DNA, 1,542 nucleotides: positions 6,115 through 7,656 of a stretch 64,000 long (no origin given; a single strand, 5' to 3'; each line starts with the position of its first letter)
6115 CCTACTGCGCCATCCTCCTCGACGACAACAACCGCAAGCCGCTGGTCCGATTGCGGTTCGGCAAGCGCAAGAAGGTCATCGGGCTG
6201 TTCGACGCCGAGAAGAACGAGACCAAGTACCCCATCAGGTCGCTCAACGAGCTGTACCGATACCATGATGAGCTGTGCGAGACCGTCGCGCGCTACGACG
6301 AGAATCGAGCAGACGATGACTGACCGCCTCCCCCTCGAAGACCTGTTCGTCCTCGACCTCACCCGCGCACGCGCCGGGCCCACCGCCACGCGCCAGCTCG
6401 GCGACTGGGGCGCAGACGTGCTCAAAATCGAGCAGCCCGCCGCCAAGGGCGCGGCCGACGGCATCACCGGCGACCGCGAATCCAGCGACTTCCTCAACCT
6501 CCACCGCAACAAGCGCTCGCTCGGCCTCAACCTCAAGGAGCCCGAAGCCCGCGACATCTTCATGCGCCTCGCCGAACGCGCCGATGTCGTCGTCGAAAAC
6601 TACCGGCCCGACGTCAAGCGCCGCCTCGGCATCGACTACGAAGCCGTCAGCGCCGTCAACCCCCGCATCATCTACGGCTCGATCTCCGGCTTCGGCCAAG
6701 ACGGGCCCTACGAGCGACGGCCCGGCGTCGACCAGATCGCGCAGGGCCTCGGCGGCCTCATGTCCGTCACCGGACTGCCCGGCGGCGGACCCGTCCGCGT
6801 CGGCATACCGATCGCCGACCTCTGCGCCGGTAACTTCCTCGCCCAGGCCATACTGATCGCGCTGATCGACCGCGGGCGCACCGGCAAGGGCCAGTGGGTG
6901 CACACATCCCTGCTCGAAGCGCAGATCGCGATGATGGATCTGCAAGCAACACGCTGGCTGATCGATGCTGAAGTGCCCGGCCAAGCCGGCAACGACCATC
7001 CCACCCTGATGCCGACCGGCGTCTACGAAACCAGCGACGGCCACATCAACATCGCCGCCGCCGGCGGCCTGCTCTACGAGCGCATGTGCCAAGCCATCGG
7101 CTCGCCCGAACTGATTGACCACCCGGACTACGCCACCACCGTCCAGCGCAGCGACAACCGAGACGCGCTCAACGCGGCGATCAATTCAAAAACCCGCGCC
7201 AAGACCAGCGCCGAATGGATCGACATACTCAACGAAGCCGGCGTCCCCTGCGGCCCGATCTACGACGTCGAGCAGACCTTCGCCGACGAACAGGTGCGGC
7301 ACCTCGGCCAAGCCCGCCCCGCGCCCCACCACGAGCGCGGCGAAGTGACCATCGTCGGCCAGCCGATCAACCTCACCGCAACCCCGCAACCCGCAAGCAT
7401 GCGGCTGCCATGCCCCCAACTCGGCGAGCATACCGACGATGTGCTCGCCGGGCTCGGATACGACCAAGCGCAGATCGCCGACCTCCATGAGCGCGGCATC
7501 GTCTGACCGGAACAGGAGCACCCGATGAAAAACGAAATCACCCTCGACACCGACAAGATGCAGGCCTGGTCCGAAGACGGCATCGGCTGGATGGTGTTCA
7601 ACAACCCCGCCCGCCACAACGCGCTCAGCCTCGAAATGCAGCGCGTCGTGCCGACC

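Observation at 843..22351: Mosaic defence/toxin island: at least six mobile-type modules interleaved with core CoA-metabolism genes, several with depressed GC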

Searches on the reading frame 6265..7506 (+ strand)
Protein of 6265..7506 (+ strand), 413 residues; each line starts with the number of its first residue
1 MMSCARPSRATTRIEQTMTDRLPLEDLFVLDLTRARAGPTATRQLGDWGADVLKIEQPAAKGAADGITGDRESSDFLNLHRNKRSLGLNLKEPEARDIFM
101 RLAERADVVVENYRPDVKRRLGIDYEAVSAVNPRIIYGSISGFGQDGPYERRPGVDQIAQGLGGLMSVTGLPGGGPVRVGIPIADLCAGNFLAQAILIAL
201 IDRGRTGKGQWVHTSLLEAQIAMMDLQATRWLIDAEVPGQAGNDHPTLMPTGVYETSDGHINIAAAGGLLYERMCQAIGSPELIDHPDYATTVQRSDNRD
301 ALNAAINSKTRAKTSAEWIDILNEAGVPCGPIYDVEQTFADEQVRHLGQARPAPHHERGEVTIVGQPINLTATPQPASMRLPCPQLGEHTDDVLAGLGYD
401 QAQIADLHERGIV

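Call 5: search_protein_families(library=pfam, proteins=[window:6265-7506:+], max_evalue=0.01)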
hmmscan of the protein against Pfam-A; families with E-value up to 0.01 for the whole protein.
window:6265-7506:+ (413 aa): 1 family
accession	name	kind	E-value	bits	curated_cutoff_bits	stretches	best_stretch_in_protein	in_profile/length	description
PF02515.22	CoA_transf_3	-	1.1e-115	387.1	23.3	1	24-390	1-366/366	CoA-transferase family III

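Call 9: find_related_loci(query=window:6265-7506:+, collection=genome_contigs, flank=10000)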
Query window:6265-7506:+ (413 aa) in genome_contigs; peptide patterns used: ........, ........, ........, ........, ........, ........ (x = any residue, [..] = any of these).
346 stretches matched a pattern; 298 encode a relative of the query (tblastn E <= 1e-3); the best 80 are kept; 80 distinct loci.
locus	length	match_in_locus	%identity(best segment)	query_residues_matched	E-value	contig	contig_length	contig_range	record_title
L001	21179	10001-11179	94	21-413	0e+0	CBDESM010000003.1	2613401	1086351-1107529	MAG: Dehalococcoidia bacterium isolate 9bf0aa80-827e-4598-ae14-22b7b380c390 genome assembly, contig: contig_3, whole gen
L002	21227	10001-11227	66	7-413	5e-177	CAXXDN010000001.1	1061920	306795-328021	MAG: Dehalococcoidia bacterium isolate dc2ee83f-b268-46d2-8eab-f8d2e8673164 genome assembly, contig: contig_1, whole gen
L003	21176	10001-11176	67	22-413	4e-176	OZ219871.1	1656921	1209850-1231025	MAG: Dehalococcoidia bacterium isolate adc01b0e-c114-4b94-a05b-fd73c1a39460 genome assembly, chromosome: 5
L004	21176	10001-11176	67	22-413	1e-175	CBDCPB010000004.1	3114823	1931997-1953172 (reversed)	MAG: Dehalococcoidia bacterium isolate 8ea35d84-8be8-4b26-9b51-5b82e401d502 genome assembly, contig: contig_4, whole gen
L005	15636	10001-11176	67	22-413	3e-175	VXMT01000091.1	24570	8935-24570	MAG: Chloroflexi bacterium isolate SB0661_bin_43 NODE_1795_length_24570_cov_18.163900, whole genome shotgun sequence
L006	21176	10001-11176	66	22-413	2e-174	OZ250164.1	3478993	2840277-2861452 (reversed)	MAG: Dehalococcoidia bacterium isolate 0168574f-4b79-4a4d-bdbd-32c97b7f51b1 genome assembly, chromosome: 1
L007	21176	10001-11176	67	22-413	6e-174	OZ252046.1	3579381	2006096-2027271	MAG: Dehalococcoidia bacterium isolate ad336184-ad58-47b0-9b5a-c7672a60f3bb genome assembly, chromosome: 1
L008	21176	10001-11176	67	22-413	5e-174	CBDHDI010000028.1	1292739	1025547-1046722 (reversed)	MAG: Dehalococcoidia bacterium isolate d0c5affc-a78a-4576-9923-169fe3940cd0 genome assembly, contig: contig_28, whole ge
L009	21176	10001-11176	66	22-413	5e-174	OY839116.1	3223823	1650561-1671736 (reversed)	MAG: Dehalococcoidia bacterium isolate 44b3abb6-b6b9-4f11-be96-93ee54cc77f6 genome assembly, chromosome: 1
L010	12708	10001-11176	66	22-413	5e-174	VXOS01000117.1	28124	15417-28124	MAG: Chloroflexi bacterium isolate SB0662_bin_38 NODE_1623_length_28124_cov_49.889344, whole genome shotgun sequence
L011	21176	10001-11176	67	22-413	3e-173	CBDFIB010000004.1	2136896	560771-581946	MAG: Dehalococcoidia bacterium isolate 7cd25a05-99ee-4af3-888e-ade58bc44bba genome assembly, contig: contig_4, whole gen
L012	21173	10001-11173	64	21-413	2e-171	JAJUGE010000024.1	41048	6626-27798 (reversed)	MAG: Alphaproteobacteria bacterium isolate bin29 k141_576634_length_41048_cov_25.4935, whole genome shotgun sequence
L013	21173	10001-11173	65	18-410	9e-169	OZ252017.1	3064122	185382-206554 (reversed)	MAG: Dehalococcoidia bacterium isolate 269eec37-9028-46a2-b046-2e90d855f498 genome assembly, chromosome: 1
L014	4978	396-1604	62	12-413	1e-168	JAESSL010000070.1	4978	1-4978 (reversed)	MAG: Alphaproteobacteria bacterium isolate NORP285 MHASMcontig_147601, whole genome shotgun sequence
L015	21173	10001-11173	64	18-410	2e-165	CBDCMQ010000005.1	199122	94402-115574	MAG: Dehalococcoidia bacterium isolate e9298f53-4b37-40c5-988f-b05c06d90141 genome assembly, contig: contig_5, whole gen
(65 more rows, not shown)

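Call 14: search_protein_families(library=pfam, proteins=[L001:5623-6975:+, L001:6978-7472:+, L001:12030-12746:+, L001:12656-14797:+, L001:14797-15579:+, L001:15396-16286:+, L001:20266-20574:+], max_evalue=0.01)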
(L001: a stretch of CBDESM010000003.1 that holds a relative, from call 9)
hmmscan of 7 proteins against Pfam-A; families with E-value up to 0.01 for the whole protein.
L001:5623-6975:+ (450 aa): 5 families
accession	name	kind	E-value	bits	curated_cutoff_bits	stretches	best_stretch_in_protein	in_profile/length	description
PF13175.12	AAA_15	-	6.7e-19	69.2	32.1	2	1-46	1-47/374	AAA ATPase domain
PF13304.12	AAA_21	-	8.1e-15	56.1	27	1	311-386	231-304/304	AAA domain, putative AbiEii toxin, Type IV TA system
PF13476.12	AAA_23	-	8.7e-06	26.9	27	1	5-59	2-52/201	AAA domain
PF02463.25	SMC_N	-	0.0014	18.6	40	1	1-42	1-44/220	RecF/RecN/SMC N terminal domain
PF12476.13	DUF3696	-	0.0035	18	22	1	399-435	1-40/52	Protein of unknown function (DUF3696)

L001:6978-7472:+ (164 aa): 0 families

L001:12030-12746:+ (238 aa): 0 families

L001:12656-14797:+ (713 aa): 0 families

L001:14797-15579:+ (260 aa): 0 families

L001:15396-16286:+ (296 aa): 0 families

L001:20266-20574:+ (102 aa): 0 families

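Call 15: search_protein_families(library=padloc, proteins=[L001:5623-6975:+, L001:6978-7472:+, L001:12030-12746:+, L001:12656-14797:+, L001:14797-15579:+, L001:15396-16286:+, L001:20266-20574:+], max_evalue=0.001)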
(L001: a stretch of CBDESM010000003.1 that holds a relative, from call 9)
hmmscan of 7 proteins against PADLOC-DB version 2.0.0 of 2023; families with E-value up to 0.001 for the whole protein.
L001:5623-6975:+ (450 aa): 80 families (the best 25 are shown)
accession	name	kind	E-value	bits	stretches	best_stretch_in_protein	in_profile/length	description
PDLC03878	NsnB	-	1.9e-43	147.6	1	1-436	1-331/345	-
PDLC04707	PDC-M55A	-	2.9e-32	110.2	2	315-438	273-400/421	-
PDLC04148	HEC-03B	-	4.6e-22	76.7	1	282-436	284-433/458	-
PDLC02979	AriA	-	1.5e-20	72.4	2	1-45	1-46/373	-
PDLC02980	AriA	-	2.5e-16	58.5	1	164-386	156-304/304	-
PDLC04213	HEC-02A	-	2.2e-12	45.2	2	1-49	1-50/337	-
PDLC04177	HEC-01A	-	4.8e-12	43.6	2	329-388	285-343/393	-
PDLC04175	HEC-01A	-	7.5e-12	43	2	329-390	257-317/363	-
PDLC04178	HEC-01A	-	8.2e-12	42.8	2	2-43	9-49/399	-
PDLC00094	GajA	-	2.1e-11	41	1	1-59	2-59/569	AAA ATPase domain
PDLC04183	HEC-01A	-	3.5e-11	40.8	1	2-77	5-75/402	-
PDLC02358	Old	-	6.7e-11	39.7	1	2-45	4-46/578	Old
PDLC00096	GajA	-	2.3e-10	37.9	1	2-46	3-48/630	AAA ATPase domain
PDLC00091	GajA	-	6.3e-10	36.5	1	2-46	3-48/627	AAA ATPase domain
PDLC04214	HEC-02A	-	1.6e-09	35.5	1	1-45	1-45/338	-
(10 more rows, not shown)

L001:6978-7472:+ (164 aa): 0 families

L001:12030-12746:+ (238 aa): 0 families

L001:12656-14797:+ (713 aa): 1 family
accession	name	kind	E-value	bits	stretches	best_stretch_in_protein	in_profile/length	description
PDLC04582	PDC-M33A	-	8.4e-16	55.7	1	84-352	32-283/627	-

L001:14797-15579:+ (260 aa): 0 families

L001:15396-16286:+ (296 aa): 0 families

L001:20266-20574:+ (102 aa): 0 families
